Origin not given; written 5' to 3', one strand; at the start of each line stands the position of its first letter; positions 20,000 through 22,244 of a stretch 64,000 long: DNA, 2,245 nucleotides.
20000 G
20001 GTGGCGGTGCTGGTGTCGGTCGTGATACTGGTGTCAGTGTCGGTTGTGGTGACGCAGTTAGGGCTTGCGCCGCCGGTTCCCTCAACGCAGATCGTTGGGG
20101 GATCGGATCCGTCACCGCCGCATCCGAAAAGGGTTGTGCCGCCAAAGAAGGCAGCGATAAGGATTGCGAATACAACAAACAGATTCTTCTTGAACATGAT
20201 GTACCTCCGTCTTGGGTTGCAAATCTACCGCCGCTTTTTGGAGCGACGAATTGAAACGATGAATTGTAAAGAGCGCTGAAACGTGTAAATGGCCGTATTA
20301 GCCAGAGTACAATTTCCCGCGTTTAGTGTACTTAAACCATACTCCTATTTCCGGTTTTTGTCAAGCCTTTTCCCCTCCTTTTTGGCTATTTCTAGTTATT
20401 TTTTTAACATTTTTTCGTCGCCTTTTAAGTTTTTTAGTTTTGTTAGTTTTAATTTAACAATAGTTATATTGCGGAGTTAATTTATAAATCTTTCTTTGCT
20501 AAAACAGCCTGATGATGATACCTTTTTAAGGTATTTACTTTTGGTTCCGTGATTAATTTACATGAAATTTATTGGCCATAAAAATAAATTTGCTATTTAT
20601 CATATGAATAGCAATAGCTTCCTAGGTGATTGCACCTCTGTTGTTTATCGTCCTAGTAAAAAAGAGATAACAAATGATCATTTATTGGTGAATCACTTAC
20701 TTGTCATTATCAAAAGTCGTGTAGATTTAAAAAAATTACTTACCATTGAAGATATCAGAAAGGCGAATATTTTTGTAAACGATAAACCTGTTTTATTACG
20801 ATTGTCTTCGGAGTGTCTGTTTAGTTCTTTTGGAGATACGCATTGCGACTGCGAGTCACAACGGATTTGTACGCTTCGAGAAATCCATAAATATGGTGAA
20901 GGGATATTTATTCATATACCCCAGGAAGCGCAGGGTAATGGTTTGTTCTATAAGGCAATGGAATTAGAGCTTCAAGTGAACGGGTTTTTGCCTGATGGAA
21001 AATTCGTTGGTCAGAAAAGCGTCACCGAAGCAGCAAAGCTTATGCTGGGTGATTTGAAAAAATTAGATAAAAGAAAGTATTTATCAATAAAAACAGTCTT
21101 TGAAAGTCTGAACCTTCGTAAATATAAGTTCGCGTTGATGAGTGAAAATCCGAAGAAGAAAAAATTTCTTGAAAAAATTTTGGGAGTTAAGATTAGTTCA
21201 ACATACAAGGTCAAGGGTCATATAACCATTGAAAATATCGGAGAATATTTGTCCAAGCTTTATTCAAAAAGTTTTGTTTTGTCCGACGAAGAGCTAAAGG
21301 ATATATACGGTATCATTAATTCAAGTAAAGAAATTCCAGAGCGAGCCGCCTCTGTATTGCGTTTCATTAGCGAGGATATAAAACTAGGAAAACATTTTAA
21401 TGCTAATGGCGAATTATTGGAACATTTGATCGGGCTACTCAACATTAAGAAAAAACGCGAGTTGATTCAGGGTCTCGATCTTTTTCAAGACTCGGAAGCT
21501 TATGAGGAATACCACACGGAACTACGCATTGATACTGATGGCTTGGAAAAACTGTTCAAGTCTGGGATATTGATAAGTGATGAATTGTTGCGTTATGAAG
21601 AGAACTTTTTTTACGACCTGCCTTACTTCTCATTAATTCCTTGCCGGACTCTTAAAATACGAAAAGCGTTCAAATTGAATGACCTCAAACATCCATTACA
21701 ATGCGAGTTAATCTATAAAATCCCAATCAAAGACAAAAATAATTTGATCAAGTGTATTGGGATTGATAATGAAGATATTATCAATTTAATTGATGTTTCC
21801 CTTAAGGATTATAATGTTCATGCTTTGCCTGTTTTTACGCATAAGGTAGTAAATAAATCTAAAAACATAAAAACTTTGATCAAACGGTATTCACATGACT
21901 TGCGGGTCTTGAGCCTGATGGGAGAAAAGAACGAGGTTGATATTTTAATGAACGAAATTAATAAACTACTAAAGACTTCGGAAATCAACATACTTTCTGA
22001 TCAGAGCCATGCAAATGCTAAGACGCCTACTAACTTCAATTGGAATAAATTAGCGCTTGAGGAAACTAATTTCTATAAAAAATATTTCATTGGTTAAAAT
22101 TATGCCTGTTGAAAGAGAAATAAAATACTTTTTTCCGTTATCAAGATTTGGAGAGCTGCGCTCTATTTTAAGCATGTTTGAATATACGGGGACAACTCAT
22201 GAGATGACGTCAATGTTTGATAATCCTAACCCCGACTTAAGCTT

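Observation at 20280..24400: AT-rich island encoding a GTP-cyclohydrolase-II-like protein, a CYTH triphosphate-tunnel enzyme, a frameshifted HAD phosphatase and a PaaX-like regulator bracketed by 62-bp hairpin direct repeats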

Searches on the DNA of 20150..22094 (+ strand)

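Call 100: search_rna_families(sources=[L018, L019, L023, L024, L025, L026, L030, L035, L036, L037, L039, L046], threshold=gathering)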
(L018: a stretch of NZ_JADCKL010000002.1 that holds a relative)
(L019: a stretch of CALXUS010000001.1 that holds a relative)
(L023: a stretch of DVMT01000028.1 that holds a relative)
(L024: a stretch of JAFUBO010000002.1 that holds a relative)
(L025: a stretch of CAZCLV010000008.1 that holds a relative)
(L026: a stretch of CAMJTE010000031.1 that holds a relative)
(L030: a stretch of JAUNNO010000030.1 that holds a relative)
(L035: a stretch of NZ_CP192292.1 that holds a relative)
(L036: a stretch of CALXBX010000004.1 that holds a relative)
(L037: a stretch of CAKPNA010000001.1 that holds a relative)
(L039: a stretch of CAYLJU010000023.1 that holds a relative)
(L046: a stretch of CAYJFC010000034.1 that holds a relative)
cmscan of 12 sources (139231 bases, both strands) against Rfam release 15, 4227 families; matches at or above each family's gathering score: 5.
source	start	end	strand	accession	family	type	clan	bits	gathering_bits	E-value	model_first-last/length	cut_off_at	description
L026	6449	7022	+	RF03087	ROOL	Gene; sRNA;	-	193.6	99.1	1e-41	1-574/574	no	ROOL RNA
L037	11346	11529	+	RF00230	T-box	Cis-reg; leader;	-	99.1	93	2.8e-20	1-219/219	no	T-box leader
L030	2327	2400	+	RF00005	tRNA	Gene; tRNA;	CL00001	70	29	6.9e-13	1-71/71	no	tRNA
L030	2243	2316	+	RF00005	tRNA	Gene; tRNA;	CL00001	68.8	29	1.5e-12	1-71/71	no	tRNA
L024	6358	6441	+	RF00162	SAM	Cis-reg; riboswitch;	CL00012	66.1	44.4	7.5e-13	1-108/108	no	SAM riboswitch aptamer (S box leader)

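Call 101: search_rna_families(source=window, start=20150, end=20650, threshold=evalue, max_evalue=1)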
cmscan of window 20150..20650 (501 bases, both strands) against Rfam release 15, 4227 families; matches with E-value up to 1: 0.
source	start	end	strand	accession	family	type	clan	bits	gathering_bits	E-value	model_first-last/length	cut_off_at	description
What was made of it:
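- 20198..20561 (+): AT-rich intergenic leader and promoter region upstream of gene A. The left edge of the composition drop lies here. No Rfam match even at E<=1 (call 101).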

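Call 102: search_rna_families(sources=[L001, L002, L004, L005, L011, L013], threshold=gathering)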
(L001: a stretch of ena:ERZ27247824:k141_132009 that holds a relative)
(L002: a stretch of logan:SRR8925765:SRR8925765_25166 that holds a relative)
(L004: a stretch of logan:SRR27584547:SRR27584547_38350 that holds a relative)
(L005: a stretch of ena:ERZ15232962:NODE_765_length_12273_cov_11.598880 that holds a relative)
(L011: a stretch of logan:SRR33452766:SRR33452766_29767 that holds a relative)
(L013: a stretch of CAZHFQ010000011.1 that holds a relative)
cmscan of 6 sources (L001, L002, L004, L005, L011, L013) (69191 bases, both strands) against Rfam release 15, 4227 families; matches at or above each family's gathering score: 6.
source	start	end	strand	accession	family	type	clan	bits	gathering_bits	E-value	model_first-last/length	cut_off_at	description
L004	10633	10705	-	RF00005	tRNA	Gene; tRNA;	CL00001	73.1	29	4.6e-14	1-71/71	no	tRNA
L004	5825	5898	-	RF00005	tRNA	Gene; tRNA;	CL00001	70.4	29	2.7e-13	1-71/71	no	tRNA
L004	5711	5784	-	RF00005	tRNA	Gene; tRNA;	CL00001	65.7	29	5.2e-12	1-71/71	no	tRNA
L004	5626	5697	-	RF00005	tRNA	Gene; tRNA;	CL00001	62.3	29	4.4e-11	1-71/71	no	tRNA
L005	5092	5150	+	RF02918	MDR-NUDIX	Cis-reg;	-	60.2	54.9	7.6e-09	1-59/59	no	MDR-NUDIX RNA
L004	8865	8947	-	RF00005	tRNA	Gene; tRNA;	CL00001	52.7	29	1.9e-08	1-71/71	no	tRNA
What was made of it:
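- No preQ1, THF or other riboswitch was found upstream in 19 loci (calls 100-102).
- Tried and rejected: No riboswitch was found upstream of the operon: Rfam gathering scans on 18 loci, plus a permissive scan of the window leader (calls 100-102).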

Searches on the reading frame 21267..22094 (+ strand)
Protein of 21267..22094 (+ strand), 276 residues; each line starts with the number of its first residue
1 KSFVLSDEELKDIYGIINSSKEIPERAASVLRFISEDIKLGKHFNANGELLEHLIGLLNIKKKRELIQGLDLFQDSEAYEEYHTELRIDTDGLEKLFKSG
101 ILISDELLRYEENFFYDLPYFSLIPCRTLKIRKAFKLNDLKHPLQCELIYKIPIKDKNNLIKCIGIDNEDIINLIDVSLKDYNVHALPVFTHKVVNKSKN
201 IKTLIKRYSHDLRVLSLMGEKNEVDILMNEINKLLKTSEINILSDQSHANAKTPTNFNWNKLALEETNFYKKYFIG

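Call 88: search_protein_representatives(alignment_id=A4)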
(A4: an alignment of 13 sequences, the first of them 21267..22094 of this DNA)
Query: 13 sequences, 277 profile positions. Proteins with E-value up to 0.001 (for the whole library): 44; up to 1e-10: 34; up to 1e-30: 16. The best 44 are listed.
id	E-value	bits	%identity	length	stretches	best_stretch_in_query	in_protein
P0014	4.7e-96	337.8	-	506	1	1-277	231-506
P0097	2.4e-86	305.9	-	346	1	2-272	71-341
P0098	3.8e-76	272.5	-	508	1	1-277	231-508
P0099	1.2e-66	241.3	-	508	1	1-276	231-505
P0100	6.2e-66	239.0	-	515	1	2-276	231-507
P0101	1.5e-56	208.2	-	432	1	2-276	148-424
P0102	1.9e-54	201.3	-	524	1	2-276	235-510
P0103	3.0e-52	194.1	-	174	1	105-276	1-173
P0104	1.6e-51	191.7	-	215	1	76-275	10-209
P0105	1.4e-44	168.9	-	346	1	2-276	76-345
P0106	2.6e-42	161.5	-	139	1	142-277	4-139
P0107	1.8e-40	155.5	-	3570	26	91-160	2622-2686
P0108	1.9e-40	155.4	-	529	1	2-276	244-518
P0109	6.4e-36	140.5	-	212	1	76-274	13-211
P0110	9.5e-33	130.1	-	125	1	154-276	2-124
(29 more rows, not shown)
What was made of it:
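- The C-terminal domain has 44 representatives among 1.84 billion proteins, all in this architecture (call 88).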
